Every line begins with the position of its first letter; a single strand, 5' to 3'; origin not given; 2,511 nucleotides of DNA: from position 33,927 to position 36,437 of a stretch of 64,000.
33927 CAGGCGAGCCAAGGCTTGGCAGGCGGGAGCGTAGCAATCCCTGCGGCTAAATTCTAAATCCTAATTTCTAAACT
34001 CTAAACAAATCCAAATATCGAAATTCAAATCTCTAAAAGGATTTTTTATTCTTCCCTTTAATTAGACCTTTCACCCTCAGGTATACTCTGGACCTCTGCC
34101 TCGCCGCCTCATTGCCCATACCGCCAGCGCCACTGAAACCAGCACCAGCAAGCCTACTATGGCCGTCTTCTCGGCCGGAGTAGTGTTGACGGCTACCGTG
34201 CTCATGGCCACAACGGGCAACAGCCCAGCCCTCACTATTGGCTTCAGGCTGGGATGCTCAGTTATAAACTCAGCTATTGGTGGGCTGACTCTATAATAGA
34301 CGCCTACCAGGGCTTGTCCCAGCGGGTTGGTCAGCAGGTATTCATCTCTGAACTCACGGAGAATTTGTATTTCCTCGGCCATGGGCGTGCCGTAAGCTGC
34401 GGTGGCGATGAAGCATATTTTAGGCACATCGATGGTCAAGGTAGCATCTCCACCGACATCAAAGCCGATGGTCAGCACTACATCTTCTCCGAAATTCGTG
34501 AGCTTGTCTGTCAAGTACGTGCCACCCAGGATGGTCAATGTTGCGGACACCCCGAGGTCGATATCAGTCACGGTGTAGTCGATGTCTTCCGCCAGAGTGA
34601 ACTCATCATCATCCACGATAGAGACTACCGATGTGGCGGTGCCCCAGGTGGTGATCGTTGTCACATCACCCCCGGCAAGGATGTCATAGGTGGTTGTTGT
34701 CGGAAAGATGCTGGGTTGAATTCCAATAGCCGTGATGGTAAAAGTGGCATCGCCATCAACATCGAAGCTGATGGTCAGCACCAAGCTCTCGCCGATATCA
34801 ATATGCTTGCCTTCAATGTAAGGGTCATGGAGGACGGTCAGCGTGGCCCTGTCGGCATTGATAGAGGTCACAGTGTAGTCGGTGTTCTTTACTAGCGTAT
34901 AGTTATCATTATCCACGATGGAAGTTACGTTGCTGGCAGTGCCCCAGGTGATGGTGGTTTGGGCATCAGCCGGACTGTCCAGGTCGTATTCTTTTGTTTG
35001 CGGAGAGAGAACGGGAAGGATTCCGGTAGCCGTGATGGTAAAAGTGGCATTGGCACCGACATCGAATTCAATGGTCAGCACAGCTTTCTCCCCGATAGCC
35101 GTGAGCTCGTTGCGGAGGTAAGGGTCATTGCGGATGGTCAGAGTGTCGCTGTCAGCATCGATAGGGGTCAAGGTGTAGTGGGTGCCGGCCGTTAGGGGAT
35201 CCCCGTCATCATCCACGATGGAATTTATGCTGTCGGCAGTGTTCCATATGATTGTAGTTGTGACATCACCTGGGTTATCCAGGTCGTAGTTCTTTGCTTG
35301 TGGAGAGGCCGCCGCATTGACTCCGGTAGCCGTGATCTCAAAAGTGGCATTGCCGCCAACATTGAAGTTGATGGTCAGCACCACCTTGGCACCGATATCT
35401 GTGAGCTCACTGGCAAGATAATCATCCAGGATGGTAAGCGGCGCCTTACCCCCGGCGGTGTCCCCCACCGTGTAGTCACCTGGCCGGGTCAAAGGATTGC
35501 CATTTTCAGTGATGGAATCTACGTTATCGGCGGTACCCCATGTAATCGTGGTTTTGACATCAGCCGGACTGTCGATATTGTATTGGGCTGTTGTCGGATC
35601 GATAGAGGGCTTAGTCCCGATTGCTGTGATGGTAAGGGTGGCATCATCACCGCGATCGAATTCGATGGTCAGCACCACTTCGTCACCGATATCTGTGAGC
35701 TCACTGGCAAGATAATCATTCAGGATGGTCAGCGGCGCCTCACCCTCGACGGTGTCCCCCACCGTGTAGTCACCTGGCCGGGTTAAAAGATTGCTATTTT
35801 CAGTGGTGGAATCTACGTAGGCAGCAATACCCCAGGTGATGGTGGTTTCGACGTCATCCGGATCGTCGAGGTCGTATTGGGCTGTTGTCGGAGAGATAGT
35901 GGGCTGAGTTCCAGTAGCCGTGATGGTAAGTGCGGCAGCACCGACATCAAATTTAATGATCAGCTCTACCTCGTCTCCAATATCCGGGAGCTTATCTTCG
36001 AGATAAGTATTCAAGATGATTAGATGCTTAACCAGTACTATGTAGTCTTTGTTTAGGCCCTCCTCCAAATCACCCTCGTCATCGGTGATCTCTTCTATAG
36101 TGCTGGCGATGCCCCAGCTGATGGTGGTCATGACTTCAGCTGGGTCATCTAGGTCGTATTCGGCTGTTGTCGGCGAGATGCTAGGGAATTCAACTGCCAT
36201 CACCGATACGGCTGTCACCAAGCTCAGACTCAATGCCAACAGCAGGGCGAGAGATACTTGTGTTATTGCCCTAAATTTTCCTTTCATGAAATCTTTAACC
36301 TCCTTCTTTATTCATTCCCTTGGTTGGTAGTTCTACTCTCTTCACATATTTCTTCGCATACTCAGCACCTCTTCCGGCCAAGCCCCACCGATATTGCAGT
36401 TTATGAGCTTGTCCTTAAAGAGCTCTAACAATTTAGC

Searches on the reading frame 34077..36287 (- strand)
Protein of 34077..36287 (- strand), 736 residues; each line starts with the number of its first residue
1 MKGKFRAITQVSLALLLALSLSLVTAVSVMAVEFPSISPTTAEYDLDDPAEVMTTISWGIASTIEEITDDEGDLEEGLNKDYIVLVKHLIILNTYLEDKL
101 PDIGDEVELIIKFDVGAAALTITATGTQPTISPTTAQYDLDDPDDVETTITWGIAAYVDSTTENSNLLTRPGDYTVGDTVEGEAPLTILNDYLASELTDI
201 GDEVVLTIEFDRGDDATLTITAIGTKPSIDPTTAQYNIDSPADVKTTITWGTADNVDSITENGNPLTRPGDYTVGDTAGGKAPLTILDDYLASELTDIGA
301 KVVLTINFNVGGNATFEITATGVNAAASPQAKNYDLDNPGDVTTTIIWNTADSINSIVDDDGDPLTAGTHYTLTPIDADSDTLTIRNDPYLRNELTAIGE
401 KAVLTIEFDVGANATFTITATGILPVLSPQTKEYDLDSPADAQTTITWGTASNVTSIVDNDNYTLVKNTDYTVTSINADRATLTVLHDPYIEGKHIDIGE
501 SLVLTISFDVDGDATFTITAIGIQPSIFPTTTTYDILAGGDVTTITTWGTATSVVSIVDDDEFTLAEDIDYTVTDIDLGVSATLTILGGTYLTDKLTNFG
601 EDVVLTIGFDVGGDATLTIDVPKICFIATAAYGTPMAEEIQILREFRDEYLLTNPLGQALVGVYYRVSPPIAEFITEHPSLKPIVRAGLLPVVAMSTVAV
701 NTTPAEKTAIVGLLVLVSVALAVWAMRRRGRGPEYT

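Call 8: search_protein_families(library=pfam, proteins=[window:34077-36287:-], max_evalue=0.001)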
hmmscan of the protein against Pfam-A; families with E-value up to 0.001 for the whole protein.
window:34077-36287:- (736 aa): 1 family
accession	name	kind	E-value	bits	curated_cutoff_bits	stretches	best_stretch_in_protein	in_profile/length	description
PF03442.20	CBM_X2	-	1.4e-60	201.7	28.9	6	229-318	1-83/83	Carbohydrate binding domain X2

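Call 58: search_protein_families(library=ncbifam, proteins=[window:34077-36287:-], max_evalue=0.001)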
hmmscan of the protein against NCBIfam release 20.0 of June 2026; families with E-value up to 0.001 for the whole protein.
window:34077-36287:- (736 aa): 1 family
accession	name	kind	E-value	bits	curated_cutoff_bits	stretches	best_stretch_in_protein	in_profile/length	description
NF041770.1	CFI_box_CTERM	domain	3.5e-30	103.6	40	1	625-693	1-69/69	CFI-box-CTERM domain-containing protein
